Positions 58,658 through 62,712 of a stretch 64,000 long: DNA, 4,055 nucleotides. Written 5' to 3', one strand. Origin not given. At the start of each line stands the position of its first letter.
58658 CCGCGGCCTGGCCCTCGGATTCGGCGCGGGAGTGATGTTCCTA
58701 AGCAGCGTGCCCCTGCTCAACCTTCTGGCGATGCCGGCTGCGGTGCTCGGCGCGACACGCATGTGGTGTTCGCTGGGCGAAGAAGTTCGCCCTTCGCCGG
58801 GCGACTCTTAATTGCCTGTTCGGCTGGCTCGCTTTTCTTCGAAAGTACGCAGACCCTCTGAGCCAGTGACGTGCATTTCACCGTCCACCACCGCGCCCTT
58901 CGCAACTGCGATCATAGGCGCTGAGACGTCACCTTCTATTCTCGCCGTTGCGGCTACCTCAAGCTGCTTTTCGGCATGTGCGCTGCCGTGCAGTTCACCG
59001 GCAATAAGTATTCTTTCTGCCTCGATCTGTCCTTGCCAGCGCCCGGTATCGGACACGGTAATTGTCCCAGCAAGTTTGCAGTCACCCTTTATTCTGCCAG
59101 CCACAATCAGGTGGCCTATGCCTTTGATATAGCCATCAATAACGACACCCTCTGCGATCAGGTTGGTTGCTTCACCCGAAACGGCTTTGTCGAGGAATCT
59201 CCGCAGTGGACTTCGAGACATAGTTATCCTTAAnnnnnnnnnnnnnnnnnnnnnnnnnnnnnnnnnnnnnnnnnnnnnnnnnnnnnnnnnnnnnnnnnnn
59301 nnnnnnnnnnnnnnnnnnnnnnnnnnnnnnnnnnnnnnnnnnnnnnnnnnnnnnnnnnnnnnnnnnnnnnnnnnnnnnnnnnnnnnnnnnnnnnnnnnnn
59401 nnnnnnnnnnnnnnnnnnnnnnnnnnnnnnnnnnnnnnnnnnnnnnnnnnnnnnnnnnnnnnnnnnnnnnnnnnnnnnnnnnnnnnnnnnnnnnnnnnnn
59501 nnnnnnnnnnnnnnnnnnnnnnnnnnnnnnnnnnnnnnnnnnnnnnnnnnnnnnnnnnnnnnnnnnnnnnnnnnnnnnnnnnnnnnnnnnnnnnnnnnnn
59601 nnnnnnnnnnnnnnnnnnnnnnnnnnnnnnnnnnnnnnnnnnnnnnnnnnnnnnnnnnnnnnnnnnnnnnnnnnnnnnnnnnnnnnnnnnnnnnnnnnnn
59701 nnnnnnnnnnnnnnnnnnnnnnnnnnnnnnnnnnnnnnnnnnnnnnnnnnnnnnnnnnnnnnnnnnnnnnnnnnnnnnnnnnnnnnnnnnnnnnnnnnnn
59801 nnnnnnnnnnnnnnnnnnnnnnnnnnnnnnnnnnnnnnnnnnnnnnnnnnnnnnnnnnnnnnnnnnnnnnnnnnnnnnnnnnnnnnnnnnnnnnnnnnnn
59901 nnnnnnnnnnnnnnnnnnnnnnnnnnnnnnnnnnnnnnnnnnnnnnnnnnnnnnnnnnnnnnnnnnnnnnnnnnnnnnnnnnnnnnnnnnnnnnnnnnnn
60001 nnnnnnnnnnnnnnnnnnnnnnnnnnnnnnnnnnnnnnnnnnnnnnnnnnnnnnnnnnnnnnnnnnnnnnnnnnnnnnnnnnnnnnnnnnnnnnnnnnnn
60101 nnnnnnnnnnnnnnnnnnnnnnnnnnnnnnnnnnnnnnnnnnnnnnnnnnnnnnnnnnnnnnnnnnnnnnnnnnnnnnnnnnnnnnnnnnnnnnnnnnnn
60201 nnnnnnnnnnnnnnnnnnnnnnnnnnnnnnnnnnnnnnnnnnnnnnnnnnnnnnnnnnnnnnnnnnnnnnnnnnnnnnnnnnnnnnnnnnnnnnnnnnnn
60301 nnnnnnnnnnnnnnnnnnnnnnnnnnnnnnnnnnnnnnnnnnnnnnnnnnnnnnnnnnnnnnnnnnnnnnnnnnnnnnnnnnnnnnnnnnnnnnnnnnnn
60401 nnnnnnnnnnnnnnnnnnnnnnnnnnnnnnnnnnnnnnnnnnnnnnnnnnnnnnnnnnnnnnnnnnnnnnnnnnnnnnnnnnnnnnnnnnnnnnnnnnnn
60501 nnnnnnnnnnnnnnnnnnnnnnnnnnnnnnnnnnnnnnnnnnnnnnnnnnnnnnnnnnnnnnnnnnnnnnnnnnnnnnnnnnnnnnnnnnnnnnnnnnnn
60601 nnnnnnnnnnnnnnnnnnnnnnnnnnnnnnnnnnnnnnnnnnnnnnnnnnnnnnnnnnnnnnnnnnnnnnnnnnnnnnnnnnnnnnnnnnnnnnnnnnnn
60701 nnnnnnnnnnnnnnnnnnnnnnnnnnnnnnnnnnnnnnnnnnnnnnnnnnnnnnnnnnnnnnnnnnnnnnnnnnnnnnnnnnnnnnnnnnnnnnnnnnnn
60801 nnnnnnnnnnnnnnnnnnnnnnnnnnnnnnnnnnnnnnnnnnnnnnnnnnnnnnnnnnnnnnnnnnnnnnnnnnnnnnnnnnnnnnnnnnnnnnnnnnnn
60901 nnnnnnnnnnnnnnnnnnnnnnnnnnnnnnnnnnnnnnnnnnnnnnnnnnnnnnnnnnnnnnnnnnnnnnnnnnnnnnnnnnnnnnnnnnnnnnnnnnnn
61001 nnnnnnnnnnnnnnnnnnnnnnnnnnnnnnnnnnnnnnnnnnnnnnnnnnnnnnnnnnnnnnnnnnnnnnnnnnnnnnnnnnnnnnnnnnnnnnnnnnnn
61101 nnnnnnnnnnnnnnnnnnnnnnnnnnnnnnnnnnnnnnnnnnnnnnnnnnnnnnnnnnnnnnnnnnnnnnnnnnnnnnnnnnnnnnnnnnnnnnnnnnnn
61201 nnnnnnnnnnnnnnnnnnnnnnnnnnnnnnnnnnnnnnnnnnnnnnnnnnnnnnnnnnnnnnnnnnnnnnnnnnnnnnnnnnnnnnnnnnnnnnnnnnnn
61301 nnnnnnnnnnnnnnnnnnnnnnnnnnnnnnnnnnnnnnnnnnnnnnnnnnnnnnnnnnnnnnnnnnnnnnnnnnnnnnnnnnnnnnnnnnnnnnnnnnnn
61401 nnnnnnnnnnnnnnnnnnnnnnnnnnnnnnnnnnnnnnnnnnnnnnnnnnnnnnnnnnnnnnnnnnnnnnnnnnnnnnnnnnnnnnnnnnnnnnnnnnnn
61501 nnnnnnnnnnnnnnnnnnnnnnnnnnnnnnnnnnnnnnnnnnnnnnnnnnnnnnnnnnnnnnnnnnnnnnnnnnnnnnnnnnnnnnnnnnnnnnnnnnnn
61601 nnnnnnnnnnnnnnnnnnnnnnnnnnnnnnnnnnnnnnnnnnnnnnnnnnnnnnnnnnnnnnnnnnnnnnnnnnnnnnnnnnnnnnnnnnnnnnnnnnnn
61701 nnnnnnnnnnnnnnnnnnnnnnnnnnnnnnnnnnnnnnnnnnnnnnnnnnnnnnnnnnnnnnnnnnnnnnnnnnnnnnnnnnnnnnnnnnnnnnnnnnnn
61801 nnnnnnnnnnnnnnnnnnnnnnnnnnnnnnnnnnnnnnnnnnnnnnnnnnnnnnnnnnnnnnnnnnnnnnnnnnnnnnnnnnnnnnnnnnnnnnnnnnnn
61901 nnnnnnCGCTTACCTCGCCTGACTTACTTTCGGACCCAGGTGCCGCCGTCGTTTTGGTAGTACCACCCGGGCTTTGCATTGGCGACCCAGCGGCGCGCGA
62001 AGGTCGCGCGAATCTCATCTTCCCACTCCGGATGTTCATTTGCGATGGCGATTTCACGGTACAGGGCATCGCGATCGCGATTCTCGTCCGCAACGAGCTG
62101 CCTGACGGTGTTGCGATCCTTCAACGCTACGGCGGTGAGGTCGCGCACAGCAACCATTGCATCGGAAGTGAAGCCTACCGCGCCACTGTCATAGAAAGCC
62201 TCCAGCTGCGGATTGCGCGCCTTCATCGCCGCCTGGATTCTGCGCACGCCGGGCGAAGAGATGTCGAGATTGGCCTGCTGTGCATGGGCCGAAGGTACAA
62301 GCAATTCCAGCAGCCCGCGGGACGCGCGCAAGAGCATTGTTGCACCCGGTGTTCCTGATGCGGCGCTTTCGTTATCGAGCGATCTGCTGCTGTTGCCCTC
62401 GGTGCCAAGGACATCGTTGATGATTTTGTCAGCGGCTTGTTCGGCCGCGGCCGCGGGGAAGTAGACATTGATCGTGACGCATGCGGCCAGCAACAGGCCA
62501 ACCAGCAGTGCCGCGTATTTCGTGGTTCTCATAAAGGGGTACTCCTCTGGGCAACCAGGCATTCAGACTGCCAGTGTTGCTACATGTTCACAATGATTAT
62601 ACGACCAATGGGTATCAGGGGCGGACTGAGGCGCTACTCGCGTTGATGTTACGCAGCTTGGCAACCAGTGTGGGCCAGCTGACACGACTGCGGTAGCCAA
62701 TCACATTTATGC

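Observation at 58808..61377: Operon coupling a REC-EAL phosphodiesterase, a membrane-anchored degenerate GGDEF with an intact I-site, and a bactofilin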

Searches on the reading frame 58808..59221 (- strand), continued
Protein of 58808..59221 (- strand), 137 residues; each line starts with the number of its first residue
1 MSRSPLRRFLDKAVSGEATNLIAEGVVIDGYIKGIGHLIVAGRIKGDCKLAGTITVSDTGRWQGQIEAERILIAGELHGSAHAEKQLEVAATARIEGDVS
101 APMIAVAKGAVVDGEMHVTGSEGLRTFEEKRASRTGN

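Call 76: search_protein_families(library=pfam, proteins=[L091:5433-6758:-, L091:4326-4715:+, L091:2384-4132:-, L091:7141-9588:+], max_evalue=0.001)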
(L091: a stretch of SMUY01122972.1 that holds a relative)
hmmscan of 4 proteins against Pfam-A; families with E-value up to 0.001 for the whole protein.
L091:5433-6758:- (441 aa): 1 family
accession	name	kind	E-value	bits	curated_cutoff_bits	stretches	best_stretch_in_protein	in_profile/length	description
PF00072.30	Response_reg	-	3.6e-24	85.5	30.2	1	6-115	2-109/111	Response regulator receiver domain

L091:4326-4715:+ (129 aa): 1 family
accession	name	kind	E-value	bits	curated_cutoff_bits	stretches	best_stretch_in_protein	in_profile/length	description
PF11006.13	DUF2845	-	2.6e-15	56.9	21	1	28-120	3-89/90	Protein of unknown function (DUF2845)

L091:2384-4132:- (582 aa): 1 family
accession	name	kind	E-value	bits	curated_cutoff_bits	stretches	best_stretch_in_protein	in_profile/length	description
PF04262.19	Glu_cys_ligase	-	9.6e-160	531.7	27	1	67-436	2-370/372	Glutamate-cysteine ligase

L091:7141-9588:+ (815 aa): 5 families
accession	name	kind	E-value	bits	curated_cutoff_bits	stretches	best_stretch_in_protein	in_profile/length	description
PF00563.25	EAL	-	1.1e-71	241.4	31.3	1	556-790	3-236/236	EAL domain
PF00990.26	GGDEF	-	8.5e-46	156.1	23.8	1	375-534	2-160/161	Diguanylate cyclase, GGDEF domain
PF00672.30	HAMP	-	2e-07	31.7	25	1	198-248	2-52/53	HAMP domain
PF13426.13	PAS_9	-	2.1e-07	31.6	27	1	266-362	2-103/103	PAS domain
PF00989.32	PAS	-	8.8e-05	22.9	22.6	1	257-300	3-46/113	PAS fold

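Call 78: search_solved_structures(query=window:58808-59221:-, max_evalue=1, show_alignments=2)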
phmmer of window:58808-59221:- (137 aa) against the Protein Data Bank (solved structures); distinct sequences matched with E-value up to 1: 3.
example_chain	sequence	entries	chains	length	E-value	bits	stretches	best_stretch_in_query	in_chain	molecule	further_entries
2n3d_A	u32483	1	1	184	1.3e-10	45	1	18-115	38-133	Bactofilin A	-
6ria_A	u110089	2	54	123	9.3e-08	35.7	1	28-118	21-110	bactofilin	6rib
8z5u_0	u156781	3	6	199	0.043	17.4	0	90-129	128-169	Leucine-rich repeat protein | LRR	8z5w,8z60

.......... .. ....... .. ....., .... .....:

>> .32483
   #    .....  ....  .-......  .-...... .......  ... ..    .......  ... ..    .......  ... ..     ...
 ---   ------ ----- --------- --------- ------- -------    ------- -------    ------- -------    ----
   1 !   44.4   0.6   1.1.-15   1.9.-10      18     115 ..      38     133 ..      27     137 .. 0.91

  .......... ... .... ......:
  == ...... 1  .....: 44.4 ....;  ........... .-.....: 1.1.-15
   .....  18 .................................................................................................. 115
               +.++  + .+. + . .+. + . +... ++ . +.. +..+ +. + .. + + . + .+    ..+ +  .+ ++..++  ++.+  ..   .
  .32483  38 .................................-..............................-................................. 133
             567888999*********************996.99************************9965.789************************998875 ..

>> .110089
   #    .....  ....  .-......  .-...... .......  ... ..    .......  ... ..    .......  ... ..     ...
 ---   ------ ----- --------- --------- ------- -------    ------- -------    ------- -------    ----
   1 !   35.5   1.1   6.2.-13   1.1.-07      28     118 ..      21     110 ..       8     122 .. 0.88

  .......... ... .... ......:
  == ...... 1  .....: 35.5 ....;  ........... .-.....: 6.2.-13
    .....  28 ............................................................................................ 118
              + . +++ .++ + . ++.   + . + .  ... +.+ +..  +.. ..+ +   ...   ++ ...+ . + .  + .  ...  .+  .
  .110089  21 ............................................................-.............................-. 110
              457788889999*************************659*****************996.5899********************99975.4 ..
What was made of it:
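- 58808..59221 (-): Gene 3: bactofilin (137 aa) of a distinctive subfamily. PDB matches: BacA 2N3D at 1.3e-10 and Thermus bactofilin 6RIA (call 78).
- On Bactofilin: BacA 2N3D matches at 1.3e-10 (call 78).
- Closest known: Bactofilin scaffold plus adjacent-gene client systems. Same: The bactofilin core is homologous (BacA 2N3D at E 1.3e-10, call 78).
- Tried and rejected: The BacA alignment puts F130 opposite V112, not F127 (call 78).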

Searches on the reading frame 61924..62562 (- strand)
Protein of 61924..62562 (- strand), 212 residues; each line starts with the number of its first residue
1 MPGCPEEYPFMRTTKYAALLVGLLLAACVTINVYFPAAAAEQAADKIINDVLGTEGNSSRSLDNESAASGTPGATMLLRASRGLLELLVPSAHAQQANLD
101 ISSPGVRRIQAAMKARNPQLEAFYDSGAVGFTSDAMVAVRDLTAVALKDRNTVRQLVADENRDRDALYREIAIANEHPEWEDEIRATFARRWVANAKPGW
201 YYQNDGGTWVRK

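Call 3: search_protein_families(library=pfam, proteins=[window:61924-62562:-], max_evalue=0.01)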
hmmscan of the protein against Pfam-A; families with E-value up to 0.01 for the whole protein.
window:61924-62562:- (212 aa): 1 family
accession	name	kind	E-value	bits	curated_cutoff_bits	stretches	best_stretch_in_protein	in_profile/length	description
PF07027.17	DUF1318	-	6.2e-22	78.4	27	1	113-212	1-92/92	Protein of unknown function (DUF1318)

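Call 5: search_protein_families(library=ncbifam, proteins=[window:61924-62562:-], max_evalue=0.01)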
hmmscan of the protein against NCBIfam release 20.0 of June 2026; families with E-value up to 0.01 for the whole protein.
window:61924-62562:- (212 aa): 0 families
